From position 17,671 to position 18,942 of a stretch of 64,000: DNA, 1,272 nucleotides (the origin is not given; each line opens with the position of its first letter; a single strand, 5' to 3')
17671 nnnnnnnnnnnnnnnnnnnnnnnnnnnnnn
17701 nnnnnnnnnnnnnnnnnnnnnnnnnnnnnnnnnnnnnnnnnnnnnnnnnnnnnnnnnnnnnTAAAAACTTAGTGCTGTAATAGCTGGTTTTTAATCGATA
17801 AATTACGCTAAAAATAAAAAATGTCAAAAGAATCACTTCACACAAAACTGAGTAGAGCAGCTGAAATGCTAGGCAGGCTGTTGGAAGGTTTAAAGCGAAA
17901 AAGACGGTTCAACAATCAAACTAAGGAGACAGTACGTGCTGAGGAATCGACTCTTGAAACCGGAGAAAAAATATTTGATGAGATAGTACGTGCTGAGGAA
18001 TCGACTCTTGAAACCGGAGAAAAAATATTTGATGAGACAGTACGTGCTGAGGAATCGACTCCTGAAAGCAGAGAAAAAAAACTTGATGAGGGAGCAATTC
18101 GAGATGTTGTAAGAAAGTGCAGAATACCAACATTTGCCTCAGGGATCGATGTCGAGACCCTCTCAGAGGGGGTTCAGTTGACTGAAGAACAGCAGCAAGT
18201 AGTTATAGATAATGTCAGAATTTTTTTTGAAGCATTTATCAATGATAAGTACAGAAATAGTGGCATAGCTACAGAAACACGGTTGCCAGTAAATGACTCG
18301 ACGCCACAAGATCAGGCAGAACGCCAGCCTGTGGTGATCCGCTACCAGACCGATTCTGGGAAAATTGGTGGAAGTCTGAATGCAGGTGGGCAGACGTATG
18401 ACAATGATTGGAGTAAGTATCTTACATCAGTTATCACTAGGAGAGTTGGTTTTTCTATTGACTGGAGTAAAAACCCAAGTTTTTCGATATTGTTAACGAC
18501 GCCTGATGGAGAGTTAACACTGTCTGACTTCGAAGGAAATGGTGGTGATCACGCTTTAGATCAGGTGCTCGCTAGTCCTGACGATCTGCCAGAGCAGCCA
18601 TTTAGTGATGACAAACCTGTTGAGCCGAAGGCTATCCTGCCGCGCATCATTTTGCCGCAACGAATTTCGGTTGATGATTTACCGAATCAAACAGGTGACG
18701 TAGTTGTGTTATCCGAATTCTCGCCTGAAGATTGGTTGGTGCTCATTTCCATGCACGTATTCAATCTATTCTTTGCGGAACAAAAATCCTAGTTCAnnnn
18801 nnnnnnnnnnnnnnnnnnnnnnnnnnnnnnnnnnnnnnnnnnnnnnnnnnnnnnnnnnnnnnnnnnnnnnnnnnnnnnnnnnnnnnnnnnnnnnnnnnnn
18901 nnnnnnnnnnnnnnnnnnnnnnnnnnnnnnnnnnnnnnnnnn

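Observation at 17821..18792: Perfect 3x54-bp tandem repeat encoding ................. units in a pilus-locus ORF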

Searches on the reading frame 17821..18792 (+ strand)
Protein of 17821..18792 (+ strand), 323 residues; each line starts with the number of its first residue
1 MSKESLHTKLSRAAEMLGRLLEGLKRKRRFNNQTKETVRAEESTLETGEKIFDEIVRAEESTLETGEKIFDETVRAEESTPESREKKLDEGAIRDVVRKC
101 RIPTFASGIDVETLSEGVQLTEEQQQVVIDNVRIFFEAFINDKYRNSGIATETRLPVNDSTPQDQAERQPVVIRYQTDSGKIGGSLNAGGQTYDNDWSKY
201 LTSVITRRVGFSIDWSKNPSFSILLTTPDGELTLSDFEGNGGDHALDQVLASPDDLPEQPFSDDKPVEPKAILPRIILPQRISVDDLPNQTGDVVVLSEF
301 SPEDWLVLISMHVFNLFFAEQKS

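Call 6: search_protein_families(library=pfam, proteins=[window:17821-18792:+], max_evalue=0.1)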
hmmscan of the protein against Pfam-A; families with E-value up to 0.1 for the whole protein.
window:17821-18792:+ (323 aa): 0 families

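Call 8: find_homologous_proteins(query=window:17821-18789:+, max_evalue=0.01)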
Query window:17821-18789:+ (323 aa): 1 proteins with E <= 0.01 among 4635 candidates.
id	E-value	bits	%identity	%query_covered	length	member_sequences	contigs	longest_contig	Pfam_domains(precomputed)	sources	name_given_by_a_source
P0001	7.6e-199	677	100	95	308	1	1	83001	-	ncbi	-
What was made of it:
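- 17821..18792 (+): Protein-coding gene, 323 aa. It belongs to an uncharacterised three-member family and is predicted to be soluble and acidic (pI 4.7). The database copy P0001 starts 15 codons later, at 17866 (call 8).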

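Call 9: search_solved_structures(query=window:17821-18789:+, max_evalue=1)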
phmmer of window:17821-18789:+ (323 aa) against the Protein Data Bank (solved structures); distinct sequences matched with E-value up to 1: 2.
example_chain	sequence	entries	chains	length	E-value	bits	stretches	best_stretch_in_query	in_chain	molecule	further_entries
6x8n_A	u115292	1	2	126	0.27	13.7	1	9-61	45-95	De novo designed ABLE protein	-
9taq_A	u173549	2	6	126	0.5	12.8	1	10-60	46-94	De novo photoenzyme variant ABLE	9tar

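Call 10: find_encoding_contigs(protein=P0001, flank=10000, max_places=6)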
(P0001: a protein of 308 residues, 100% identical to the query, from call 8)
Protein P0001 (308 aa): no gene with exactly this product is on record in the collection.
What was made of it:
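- Tried and rejected: The look-up of P0001's own contig was not on record (call 10).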

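Call 11: list_cluster_members(proteins=[P0001])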
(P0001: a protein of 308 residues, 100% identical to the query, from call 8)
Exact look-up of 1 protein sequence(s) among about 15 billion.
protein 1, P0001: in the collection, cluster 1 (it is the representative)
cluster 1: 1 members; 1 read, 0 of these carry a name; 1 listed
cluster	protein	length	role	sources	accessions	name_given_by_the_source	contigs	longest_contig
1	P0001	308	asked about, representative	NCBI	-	-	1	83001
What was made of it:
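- On Contingency locus (phase-variable simple sequence repeat): The protein cluster has 1 member on 1 contig (calls 8, 11).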

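Call 22: search_protein_representatives(protein=window:17821-18789:+)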
Query: 323 residues. Proteins with E-value up to 0.001 (for the whole library): 5; up to 1e-10: 2; up to 1e-30: 1. The best 5 are listed.
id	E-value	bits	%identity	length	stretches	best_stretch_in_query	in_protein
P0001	2.4e-199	677.2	100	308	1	16-323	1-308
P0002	4.6e-15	72.1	38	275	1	118-321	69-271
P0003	1.0e-07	48.0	28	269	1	114-319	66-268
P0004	1.4e-06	44.2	29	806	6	115-169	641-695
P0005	4.8e-06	42.5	32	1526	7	117-181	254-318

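Call 23: predict_structure(protein=window:17821-18789:+)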
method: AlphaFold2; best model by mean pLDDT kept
length: 323 residues; sequences in the alignment: 1
mean_pLDDT: 36.4   pTM: 0.19
mean pLDDT of the five models: 36.4, 36.3, 31.2, 30.7, 30.5
residues with pLDDT >= 90: 0; 70-90: 13; 50-70: 63; < 50: 247
segments of 3 or more residues with pLDDT < 50: 79-323
pLDDT, mean of each block of 10 residues (from residue 1): 55 65 65 64 66 68 65 56 32 27 28 31 40 35 28 23 25 23 24 27 24 26 25 25 24 25 26 23 27 26 38 32 26
secondary structure, 60 per line:
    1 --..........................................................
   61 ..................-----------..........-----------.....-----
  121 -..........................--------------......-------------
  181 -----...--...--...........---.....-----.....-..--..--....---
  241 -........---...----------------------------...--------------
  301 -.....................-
elements in order: H3-78 H90-99 H111-115 H122-147 H162-167 E186-188 E191-193 H196-206 E210-214 E220-224 H234-237 H242-249 H302-322
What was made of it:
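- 17821..17925 (+): Conserved N-terminal segment, residues 1-35 (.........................), predicted helical. AF2 predicts a helix, at low confidence (pLDDT 55-65) (call 23).
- AF2 draws residues 3-78 as one helix, at low confidence (call 23).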

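Call 26: find_homologous_proteins(query=A1, max_evalue=0.01)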
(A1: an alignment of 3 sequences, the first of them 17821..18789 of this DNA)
Query A1 (3 sequences) (323 aa, profile of the alignment): 2 proteins with E <= 0.01 among 8000 candidates.
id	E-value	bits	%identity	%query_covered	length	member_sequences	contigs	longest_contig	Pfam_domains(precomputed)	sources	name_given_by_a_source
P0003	3.7e-137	474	26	67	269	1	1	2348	-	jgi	jgi:hypothetical protein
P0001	1.2e-108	381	100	95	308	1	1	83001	-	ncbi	-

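Call 27: find_encoding_contigs(protein=P0003, flank=10000)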
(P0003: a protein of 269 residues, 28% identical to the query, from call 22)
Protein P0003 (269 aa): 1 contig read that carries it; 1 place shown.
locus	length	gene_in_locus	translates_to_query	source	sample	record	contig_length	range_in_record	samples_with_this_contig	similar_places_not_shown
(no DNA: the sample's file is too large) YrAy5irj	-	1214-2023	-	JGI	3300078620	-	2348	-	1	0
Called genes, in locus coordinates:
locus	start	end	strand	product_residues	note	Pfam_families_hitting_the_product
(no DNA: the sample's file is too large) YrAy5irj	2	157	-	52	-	?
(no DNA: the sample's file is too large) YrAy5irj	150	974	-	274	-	PF01634:HisG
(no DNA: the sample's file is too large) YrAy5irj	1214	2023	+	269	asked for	-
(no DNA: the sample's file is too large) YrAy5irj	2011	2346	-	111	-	?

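Call 28: find_encoding_contigs(protein=P0002, flank=10000)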
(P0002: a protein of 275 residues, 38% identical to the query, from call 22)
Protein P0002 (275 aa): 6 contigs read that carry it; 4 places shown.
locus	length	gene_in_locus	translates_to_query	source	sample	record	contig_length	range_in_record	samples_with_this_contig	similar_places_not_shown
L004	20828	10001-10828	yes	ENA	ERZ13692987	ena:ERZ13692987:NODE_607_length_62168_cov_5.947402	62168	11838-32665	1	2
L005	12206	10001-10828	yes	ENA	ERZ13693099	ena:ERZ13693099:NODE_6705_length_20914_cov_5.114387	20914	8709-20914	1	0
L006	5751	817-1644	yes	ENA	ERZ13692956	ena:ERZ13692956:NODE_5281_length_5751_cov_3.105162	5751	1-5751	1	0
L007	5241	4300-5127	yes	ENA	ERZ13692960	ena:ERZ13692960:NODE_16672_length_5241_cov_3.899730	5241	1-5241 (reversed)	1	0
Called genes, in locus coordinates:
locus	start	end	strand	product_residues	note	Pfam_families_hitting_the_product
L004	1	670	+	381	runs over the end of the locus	PF01170:UPF0020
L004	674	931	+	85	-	PF01016:Ribosomal_L27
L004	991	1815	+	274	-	PF02195:ParB_N, PF17762:HTH_ParB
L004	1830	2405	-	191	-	PF10502:Peptidase_S26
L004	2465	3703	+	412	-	PF01943:Polysacc_synt, PF13440:Polysacc_synt_3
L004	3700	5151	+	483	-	PF13231:PMT_2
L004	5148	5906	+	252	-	PF00535:Glycos_transf_2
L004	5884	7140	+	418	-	PF04932:Wzy_C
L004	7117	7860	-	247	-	PF17936:Big_6 (faint), PF19077:Big_13 (faint), PF09136:Glucodextran_B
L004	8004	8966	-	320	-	-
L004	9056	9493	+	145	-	-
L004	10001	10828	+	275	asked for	-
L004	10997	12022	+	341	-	PF14716:HHH_8, PF11798:IMS_HHH (faint), PF00633:HHH (faint), PF14520:HHH_5 (faint), PF14792:DNA_pol_B_palm (weak), PF14791:DNA_pol_B_thumb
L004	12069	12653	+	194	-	PF04011:LemA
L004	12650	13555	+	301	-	PF01435:Peptidase_M48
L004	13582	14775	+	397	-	PF00155:Aminotran_1_2, PF01041:DegT_DnrJ_EryC1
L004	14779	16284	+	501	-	PF14010:PEPcase_2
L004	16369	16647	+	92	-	PF02686:GatC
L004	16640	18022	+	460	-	PF01425:Amidase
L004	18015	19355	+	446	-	PF02934:GatB_N, PF02637:GatB_Yqey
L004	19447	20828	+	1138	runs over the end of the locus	PF02811:PHP, PF07733:DNA_pol3_alpha, PF17657:DNA_pol3_finger, PF14579:HHH_6, PF01336:tRNA_anti-codon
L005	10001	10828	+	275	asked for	-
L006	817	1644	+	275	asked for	-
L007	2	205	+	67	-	?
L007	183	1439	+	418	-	PF04932:Wzy_C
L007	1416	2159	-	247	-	PF17936:Big_6 (faint), PF19077:Big_13 (faint), PF09136:Glucodextran_B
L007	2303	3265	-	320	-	-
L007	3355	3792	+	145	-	-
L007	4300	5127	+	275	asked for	-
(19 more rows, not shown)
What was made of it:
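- The homologues lie in non-pilus contexts (calls 27, 28).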

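Call 29: find_related_loci(query=A1, collection=metagenome_contigs, flank=10000)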
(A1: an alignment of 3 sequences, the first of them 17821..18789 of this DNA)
Query A1 (323 aa) in metagenome_contigs; peptide patterns used: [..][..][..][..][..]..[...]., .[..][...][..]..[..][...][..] (x = any residue, [..] = any of these).
434 stretches matched a pattern, but none encodes a relative of the query by tblastn (E <= 1e-3).

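Call 30: find_related_loci(query=A1, collection=viral_contigs, flank=5000)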
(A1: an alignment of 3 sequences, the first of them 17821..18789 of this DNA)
Query A1 (323 aa) in viral_contigs; peptide patterns used: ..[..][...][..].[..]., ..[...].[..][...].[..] (x = any residue, [..] = any of these).
73 stretches matched a pattern, but none encodes a relative of the query by tblastn (E <= 1e-3).
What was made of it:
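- Tried and rejected: Scans of metagenome and viral contigs with the family alignment found no relatives (calls 29, 30).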

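Call 38: search_protein_families(library=pfam, alignment_id=A1, max_evalue=10)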
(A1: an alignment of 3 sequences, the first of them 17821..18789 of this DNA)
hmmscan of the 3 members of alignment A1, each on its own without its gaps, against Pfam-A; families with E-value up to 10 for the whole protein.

A. member 1, window:17821-18789:+ (323 aa): 1 family
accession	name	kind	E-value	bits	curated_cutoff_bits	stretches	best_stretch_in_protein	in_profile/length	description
PF21106.3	YtxK_like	-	0.11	13.3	24.3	1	61-90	25-54/81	YtxK N-terminal helical domain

B. families by the number of members that match (of 3 scanned): 1 family
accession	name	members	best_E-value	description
PF21106.3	YtxK_like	1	0.11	YtxK N-terminal helical domain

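Call 39: search_protein_families(library=phrogs, alignment_id=A1, max_evalue=1)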
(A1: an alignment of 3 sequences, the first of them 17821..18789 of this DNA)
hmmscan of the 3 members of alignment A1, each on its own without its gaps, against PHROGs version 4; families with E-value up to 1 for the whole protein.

A. member 1, window:17821-18789:+ (323 aa): 2 families
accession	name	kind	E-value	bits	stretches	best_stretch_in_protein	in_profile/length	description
phrog_13444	-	unknown function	0.17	12.8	1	20-57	75-112/125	-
phrog_16695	-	unknown function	0.19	12.5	1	43-77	115-149/155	-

B. families by the number of members that match (of 3 scanned): 2 families
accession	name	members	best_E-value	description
phrog_13444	-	1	0.17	-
phrog_16695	-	1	0.19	-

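Call 40: search_solved_structures(query=A1, max_evalue=10)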
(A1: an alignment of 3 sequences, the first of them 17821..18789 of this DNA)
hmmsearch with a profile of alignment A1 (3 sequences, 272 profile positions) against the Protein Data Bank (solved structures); distinct sequences matched with E-value up to 10: 0.

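Call 43: search_protein_families(library=pfam, proteins=[L004:8004-8966:-, L004:9056-9493:+], max_evalue=0.01)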
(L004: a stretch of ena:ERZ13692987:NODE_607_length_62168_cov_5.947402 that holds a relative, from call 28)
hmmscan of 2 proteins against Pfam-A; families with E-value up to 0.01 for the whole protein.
L004:8004-8966:- (320 aa): 1 family
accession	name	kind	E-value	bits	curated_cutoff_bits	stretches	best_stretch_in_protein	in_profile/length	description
PF09642.15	YonK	-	4.7e-05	23.9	25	1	247-289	2-44/60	YonK protein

L004:9056-9493:+ (145 aa): 0 families

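Call 46: predict_structure(alignment_id=A1)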
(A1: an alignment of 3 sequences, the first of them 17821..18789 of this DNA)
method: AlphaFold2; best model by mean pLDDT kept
length: 323 residues; sequences in the alignment: 3
mean_pLDDT: 35.5   pTM: 0.20
mean pLDDT of the five models: 35.5, 32.5, 32.1, 31.9, 30.8
residues with pLDDT >= 90: 0; 70-90: 0; 50-70: 27; < 50: 296
segments of 3 or more residues with pLDDT < 50: 30-323
pLDDT, mean of each block of 10 residues (from residue 1): 61 57 56 40 31 34 35 41 43 36 33 37 43 40 32 26 27 25 31 29 27 30 29 34 36 31 31 26 31 28 39 38 32
secondary structure, 60 per line:
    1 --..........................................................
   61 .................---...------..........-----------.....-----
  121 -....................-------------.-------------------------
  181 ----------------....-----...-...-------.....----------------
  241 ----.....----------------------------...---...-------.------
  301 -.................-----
elements in order: H3-77 H90-99 H111-115 H122-141 E197-200 E206-208 E210-212 E220-224 H245-249 E278-280 H302-318
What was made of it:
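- There is no confident structure (calls 23, 46).
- Tried and rejected: Mean pLDDT was 36 and 35, too poor for a fold search, so none was run (calls 23, 46).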

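Call 68: search_protein_families(library=ncbifam, alignment_id=A1, max_evalue=1)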
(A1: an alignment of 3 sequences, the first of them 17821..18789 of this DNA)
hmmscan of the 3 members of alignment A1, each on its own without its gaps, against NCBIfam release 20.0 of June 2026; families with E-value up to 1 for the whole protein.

A. member 1, window:17821-18789:+ (323 aa): 0 families

B. families by the number of members that match (of 3 scanned): 1 family
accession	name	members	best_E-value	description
NF052666.1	VPA0252_fam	1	0.044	VPA0252 family protein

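Call 69: search_protein_families(library=padloc, alignment_id=A1, max_evalue=1)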
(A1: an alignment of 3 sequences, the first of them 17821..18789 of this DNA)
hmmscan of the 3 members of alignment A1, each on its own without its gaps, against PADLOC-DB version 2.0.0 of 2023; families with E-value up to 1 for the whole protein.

A. member 1, window:17821-18789:+ (323 aa): 0 families

B. families by the number of members that match (of 3 scanned): 1 family
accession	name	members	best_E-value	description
PDLC00537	JetA2|JetA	1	0.033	DUF2397 domain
